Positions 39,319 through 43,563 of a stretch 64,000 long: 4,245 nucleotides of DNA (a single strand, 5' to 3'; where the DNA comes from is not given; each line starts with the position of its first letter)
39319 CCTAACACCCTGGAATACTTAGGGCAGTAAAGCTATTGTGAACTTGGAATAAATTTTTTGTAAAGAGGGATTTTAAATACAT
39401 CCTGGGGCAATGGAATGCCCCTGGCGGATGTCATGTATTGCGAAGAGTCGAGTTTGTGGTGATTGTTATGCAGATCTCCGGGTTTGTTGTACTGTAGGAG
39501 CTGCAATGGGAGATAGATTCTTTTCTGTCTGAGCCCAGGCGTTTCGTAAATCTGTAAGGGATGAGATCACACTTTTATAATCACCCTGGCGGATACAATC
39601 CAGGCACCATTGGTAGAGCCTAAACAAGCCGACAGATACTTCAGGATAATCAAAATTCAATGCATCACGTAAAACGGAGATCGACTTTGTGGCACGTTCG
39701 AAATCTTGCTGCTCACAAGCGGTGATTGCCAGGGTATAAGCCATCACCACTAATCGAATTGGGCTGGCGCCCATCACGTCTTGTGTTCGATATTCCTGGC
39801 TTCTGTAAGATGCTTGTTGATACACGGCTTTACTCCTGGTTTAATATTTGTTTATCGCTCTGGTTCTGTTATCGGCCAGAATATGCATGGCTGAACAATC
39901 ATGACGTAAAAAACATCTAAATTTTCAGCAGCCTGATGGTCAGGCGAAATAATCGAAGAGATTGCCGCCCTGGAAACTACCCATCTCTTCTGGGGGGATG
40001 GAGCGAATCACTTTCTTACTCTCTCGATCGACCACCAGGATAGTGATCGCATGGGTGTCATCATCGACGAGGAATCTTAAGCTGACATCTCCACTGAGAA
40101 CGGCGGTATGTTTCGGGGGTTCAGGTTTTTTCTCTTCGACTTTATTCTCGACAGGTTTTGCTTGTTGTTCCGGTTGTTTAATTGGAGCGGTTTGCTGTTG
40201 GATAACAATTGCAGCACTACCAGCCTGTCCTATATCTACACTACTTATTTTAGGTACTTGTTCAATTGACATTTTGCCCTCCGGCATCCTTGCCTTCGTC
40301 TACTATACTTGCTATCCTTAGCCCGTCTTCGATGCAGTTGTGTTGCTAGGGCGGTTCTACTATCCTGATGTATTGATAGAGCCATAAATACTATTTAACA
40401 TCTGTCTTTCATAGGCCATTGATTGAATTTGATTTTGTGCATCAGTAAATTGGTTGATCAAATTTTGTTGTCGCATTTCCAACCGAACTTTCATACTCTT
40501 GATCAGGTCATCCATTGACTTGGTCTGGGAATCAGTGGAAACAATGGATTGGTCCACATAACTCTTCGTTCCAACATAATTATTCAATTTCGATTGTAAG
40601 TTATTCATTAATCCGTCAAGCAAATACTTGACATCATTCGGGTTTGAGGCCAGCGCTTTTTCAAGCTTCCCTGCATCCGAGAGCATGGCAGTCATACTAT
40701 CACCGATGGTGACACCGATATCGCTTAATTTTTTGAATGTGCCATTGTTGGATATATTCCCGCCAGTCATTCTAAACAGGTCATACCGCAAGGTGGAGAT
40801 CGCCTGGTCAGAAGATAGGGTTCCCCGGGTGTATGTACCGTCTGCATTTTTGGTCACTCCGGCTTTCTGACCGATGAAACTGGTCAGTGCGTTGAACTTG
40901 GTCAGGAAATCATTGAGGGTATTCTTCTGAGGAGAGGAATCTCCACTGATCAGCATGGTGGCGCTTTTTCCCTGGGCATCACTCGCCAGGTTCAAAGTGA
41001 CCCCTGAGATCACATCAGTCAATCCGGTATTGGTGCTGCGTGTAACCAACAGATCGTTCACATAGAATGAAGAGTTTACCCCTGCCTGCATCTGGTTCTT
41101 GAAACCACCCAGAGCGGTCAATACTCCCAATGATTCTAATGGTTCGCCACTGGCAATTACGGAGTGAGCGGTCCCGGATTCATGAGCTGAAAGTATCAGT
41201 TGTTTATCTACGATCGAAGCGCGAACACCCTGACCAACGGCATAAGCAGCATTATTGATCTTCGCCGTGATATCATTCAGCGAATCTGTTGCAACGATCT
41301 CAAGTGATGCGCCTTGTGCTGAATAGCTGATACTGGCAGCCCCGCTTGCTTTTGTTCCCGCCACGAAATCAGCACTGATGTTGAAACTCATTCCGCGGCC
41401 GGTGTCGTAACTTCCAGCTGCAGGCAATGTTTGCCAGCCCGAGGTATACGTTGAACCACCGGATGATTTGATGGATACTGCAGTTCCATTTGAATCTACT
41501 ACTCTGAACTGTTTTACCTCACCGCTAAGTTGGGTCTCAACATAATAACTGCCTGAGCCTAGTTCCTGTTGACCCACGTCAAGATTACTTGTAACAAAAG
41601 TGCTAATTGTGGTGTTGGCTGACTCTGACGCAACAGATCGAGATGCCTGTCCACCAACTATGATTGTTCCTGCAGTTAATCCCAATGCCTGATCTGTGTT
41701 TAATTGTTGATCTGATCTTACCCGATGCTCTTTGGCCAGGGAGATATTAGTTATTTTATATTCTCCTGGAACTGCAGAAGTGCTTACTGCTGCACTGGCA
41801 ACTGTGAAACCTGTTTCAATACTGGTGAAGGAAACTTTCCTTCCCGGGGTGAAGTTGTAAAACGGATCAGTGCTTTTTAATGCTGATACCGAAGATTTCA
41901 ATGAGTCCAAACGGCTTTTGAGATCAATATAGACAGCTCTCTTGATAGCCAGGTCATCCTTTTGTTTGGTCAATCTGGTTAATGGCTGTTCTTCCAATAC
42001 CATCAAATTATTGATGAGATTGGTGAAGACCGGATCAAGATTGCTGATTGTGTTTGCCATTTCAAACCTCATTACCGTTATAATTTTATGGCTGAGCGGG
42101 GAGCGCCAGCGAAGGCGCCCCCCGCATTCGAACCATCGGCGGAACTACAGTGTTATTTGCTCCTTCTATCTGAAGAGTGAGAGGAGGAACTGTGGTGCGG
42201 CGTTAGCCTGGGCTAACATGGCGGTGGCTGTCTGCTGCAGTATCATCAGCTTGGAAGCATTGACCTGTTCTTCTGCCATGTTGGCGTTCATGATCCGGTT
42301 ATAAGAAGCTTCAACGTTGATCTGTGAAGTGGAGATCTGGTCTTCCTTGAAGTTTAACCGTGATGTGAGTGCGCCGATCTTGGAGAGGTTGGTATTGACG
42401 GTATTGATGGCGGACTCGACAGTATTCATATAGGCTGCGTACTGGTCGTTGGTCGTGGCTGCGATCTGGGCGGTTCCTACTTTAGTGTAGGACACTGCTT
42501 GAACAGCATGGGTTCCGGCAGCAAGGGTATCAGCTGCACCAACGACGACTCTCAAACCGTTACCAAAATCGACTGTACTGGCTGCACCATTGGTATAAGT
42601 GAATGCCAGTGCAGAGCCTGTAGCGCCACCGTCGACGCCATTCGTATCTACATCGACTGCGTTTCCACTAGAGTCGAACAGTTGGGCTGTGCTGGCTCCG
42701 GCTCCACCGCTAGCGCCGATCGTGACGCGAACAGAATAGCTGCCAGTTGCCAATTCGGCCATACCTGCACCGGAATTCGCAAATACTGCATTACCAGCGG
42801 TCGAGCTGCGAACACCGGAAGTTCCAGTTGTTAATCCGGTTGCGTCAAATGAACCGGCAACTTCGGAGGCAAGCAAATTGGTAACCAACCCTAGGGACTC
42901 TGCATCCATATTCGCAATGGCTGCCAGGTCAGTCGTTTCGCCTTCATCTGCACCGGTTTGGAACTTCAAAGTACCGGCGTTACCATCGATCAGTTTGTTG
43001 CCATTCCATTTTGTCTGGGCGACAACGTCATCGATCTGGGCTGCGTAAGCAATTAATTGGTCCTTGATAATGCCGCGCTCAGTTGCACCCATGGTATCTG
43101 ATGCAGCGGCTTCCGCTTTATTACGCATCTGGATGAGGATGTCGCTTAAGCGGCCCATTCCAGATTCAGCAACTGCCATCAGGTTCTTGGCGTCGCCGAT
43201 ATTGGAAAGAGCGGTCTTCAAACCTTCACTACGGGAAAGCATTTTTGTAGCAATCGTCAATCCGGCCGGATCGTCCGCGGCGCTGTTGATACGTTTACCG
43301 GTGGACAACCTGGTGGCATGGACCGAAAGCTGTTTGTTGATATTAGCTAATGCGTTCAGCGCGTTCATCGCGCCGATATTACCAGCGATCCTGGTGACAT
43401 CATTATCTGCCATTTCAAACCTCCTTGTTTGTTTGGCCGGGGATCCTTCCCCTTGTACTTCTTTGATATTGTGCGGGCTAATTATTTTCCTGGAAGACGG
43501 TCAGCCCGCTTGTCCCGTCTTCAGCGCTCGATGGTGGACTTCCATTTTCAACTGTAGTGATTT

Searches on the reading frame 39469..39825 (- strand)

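Call 65: search_protein_families(library=pfam, proteins=[window:39469-39825:-], max_evalue=0.001)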
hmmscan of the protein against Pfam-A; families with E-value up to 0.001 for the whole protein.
window:39469-39825:- (119 aa): 1 family
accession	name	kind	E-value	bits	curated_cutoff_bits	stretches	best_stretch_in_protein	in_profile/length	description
PF02561.19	FliS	-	3.3e-11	43.9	26.7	1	41-99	47-113/115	Flagellar protein FliS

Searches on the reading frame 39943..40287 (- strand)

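Call 65: search_protein_families(library=pfam, proteins=[window:39943-40287:-], max_evalue=0.001)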
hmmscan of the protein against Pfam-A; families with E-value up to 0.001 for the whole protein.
window:39943-40287:- (115 aa): 1 family
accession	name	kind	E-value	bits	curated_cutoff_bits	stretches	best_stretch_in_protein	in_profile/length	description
PF03646.20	FlaG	-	2.5e-10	40.8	23.8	1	33-102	17-84/101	FlaG protein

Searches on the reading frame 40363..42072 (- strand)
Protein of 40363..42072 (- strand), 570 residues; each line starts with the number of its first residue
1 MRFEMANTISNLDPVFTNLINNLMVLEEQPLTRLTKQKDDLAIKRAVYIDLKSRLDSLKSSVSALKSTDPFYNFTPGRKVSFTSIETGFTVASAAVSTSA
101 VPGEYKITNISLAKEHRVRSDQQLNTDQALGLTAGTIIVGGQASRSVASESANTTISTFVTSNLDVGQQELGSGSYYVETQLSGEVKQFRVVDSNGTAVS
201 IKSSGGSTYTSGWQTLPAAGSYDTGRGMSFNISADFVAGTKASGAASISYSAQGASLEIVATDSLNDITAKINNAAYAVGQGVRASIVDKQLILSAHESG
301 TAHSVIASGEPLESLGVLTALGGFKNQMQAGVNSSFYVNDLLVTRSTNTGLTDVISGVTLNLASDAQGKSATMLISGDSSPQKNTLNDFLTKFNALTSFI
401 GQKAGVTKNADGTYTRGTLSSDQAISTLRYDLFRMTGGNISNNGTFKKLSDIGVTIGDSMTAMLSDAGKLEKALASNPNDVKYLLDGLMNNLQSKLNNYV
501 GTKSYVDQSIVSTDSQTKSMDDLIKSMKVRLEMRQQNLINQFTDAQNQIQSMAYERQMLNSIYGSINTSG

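Call 7: search_protein_families(library=pfam, proteins=[window:40363-42072:-], max_evalue=1)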
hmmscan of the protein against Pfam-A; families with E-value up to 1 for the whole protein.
window:40363-42072:- (570 aa): 3 families
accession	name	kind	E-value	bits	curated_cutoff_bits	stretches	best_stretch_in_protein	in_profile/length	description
PF07195.17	FliD_C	-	6.2e-30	104.8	25.4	1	332-552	2-234/236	Flagellar hook-associated protein 2 C-terminus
PF02465.23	FliD_N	-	1.5e-13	51.7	24.8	1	17-116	6-97/97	Flagellar hook-associated protein 2 N-terminus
PF20648.2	DUF6809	-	0.54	11.5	27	0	516-555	25-68/85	Family of unknown function (DUF6809)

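Call 8: search_protein_families(library=ncbifam, proteins=[window:40363-42072:-], max_evalue=0.1)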
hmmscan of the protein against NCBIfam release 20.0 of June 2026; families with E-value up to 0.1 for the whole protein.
window:40363-42072:- (570 aa): 5 families
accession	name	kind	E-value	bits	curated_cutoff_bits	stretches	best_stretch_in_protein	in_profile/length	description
NF005955.1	PRK08032.1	equivalog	4.8e-26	91.8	387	2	240-556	123-457/465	flagellar filament capping protein FliD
NF005281.0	PRK06798.1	equivalog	3.8e-19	69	375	2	254-560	139-431/440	flagellar hook-associated protein 2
NF005188.0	PRK06664.1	equivalog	9.7e-16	57.2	469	2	327-562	386-654/661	flagellar hook-associated protein FliD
NF005833.0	PRK07737.1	equivalog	3.7e-12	46.1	444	2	193-409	77-300/501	flagellar hook-associated protein 2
TIGR02059.1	swm_rep_I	domain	0.046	13.9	40.1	1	231-276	7-52/101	cyanobacterial long protein repeat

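Call 67: search_solved_structures(query=window:40363-42072:-, max_evalue=0.001, show_alignments=1)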
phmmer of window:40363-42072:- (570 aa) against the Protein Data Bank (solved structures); distinct sequences matched with E-value up to 0.001: 1.
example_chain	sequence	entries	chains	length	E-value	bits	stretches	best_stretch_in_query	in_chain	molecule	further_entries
5fhy_A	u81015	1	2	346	5.2e-08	35.3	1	333-499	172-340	B-type flagellar hook-associated protein 2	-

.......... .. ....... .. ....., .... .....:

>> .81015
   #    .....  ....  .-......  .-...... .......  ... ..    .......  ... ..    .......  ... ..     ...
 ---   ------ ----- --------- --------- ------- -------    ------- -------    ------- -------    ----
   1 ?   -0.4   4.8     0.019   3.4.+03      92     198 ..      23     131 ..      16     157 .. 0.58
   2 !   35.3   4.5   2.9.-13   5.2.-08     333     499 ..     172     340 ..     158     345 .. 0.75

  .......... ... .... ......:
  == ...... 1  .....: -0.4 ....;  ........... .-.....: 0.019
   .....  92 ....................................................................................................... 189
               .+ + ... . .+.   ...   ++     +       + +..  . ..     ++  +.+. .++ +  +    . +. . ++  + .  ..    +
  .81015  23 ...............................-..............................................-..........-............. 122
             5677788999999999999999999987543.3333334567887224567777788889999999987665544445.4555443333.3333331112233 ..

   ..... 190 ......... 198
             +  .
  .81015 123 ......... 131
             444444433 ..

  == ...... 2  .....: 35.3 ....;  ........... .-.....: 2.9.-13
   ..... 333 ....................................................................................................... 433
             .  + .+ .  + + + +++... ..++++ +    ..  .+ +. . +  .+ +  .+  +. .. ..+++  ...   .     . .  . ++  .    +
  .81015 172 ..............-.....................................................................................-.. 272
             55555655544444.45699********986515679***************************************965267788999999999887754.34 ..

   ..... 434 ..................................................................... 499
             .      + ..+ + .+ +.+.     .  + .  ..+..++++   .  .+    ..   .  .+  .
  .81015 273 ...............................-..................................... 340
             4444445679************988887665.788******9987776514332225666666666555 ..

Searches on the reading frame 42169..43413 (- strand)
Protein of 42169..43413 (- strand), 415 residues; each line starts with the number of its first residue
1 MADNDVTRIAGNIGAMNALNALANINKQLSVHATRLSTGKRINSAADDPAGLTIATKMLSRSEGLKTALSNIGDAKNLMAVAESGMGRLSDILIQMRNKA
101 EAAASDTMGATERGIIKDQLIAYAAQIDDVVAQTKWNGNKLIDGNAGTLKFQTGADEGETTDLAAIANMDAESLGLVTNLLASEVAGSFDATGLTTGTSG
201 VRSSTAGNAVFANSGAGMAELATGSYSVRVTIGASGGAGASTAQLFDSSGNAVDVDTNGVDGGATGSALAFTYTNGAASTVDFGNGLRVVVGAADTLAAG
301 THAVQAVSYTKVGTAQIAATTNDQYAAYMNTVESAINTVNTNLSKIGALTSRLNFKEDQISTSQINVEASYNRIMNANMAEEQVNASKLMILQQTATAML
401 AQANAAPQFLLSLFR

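Call 7: search_protein_families(library=pfam, proteins=[window:42169-43413:-], max_evalue=1)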
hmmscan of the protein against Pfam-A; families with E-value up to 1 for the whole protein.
window:42169-43413:- (415 aa): 2 families
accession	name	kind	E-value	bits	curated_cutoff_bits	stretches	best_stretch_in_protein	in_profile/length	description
PF00669.25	Flagellin_N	-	2.4e-26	92.9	26.6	1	11-145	3-137/139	Bacterial flagellin N-terminal helical region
PF00700.27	Flagellin_C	-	4e-17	62.8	23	1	330-414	2-86/86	Bacterial flagellin C-terminal helical region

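Call 8: search_protein_families(library=ncbifam, proteins=[window:42169-43413:-], max_evalue=0.1)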
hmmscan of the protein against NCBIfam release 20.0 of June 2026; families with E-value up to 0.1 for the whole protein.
window:42169-43413:- (415 aa): 25 families
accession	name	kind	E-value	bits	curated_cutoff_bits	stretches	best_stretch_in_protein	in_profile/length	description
NF009444.0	PRK12802.1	equivalog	3.6e-38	131.7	332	2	9-199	5-194/282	flagellin domain-containing protein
NF006467.0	PRK08869.1-2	subfamily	1e-36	126.9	443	1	9-415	5-400/400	flagellin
NF009448.0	PRK12806.1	equivalog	5e-36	124.5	531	2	9-242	5-235/475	flagellin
NF009446.0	PRK12804.1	subfamily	1.1e-35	123.6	352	2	8-178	2-181/301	flagellin Hag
NF006470.0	PRK08869.1-5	equivalog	9.8e-35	120.5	423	1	9-414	4-387/388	flagellin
NF038071.1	lat_flg_LafA_2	exception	7.4e-34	117.4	365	2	11-172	7-171/284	lateral flagellin LafA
NF006466.0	PRK08869.1-1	subfamily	7.7e-34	117.8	426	1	9-414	5-376/377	flagellin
NF006468.0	PRK08869.1-3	subfamily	1e-33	116.9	436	1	9-414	5-377/378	polar flagellin E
NF006469.0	PRK08869.1-4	equivalog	8e-32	111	627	2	9-175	5-170/377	flagellin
NF005294.0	PRK06819.1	subfamily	2.6e-31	109.5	387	1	18-415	14-376/376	FliC/FljB family flagellin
NF009449.0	PRK12807.1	subfamily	2e-30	106.3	347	2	8-209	2-197/287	flagellin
NF009450.0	PRK12808.1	equivalog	7.8e-30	104.8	476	2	8-160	2-153/476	flagellin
NF010115.0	PRK13588.1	subfamily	2e-26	93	503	2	8-196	4-186/514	flagellin B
NF006264.0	PRK08411.1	subfamily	2.4e-25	89.3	729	2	8-180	4-175/572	flagellin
NF033376.1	lat_flg_LafA_1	exception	1.2e-24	87.2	440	2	9-251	4-248/304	lateral flagellin LafA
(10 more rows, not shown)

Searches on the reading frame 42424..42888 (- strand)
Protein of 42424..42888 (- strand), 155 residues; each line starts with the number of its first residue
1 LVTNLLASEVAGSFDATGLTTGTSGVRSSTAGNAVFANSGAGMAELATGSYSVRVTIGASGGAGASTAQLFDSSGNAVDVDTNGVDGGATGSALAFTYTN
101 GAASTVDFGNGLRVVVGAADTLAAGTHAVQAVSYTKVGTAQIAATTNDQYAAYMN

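Call 50: find_homologous_proteins(query=A4, max_evalue=0.00001)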
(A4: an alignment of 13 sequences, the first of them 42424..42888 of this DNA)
Query A4 (13 sequences) (155 aa, profile of the alignment): 8 proteins with E <= 0.00001 among 8000 candidates.
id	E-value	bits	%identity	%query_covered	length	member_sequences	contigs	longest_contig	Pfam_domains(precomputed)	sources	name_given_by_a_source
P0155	5.9e-31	125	36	67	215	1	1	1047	PF00700.28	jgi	jgi:flagellin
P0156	8.2e-29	118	84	72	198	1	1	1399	PF00700.28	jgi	jgi:flagellin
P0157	3.8e-27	113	41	45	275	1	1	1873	PF00700.28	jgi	jgi:flagellin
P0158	1.6e-25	108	36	60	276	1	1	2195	PF00700.28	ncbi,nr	ncbi:MAG TPA: flagellin, partial [Anaerolineaceae bacterium]|nr:flagellin [Anaerolineaceae bacterium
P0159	3.2e-15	74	45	48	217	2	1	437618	PF00700.28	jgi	jgi:flagellin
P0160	2.7e-14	71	65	50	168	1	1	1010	PF00700.28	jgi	jgi:flagellin-like hook-associated protein FlgL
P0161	1.7e-12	66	76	48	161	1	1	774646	PF00700.28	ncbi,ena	-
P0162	1.2e-6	46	63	40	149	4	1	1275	PF00700.28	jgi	jgi:flagellin-like hook-associated protein FlgL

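Call 58: predict_structure(alignment_id=A5)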
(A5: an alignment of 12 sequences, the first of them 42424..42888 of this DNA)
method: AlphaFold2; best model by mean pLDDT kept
length: 155 residues; sequences in the alignment: 12
mean_pLDDT: 60.5   pTM: 0.65
mean pLDDT of the five models: 60.5, 59.7, 59.6, 56.1, 55.8
residues with pLDDT >= 90: 0; 70-90: 56; 50-70: 52; < 50: 47
segments of 3 or more residues with pLDDT < 50: 1-26, 29-35, 138-146
pLDDT, mean of each block of 10 residues (from residue 1): 30 32 45 47 70 74 74 83 71 81 74 64 62 57 48 49
secondary structure, 60 per line:
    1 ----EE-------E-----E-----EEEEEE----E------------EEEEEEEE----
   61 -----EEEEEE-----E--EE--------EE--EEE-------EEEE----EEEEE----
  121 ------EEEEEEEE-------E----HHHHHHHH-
elements in order: E26-31 E49-56 E66-71 E94-96 E104-107 E112-116 E127-134 H147-154
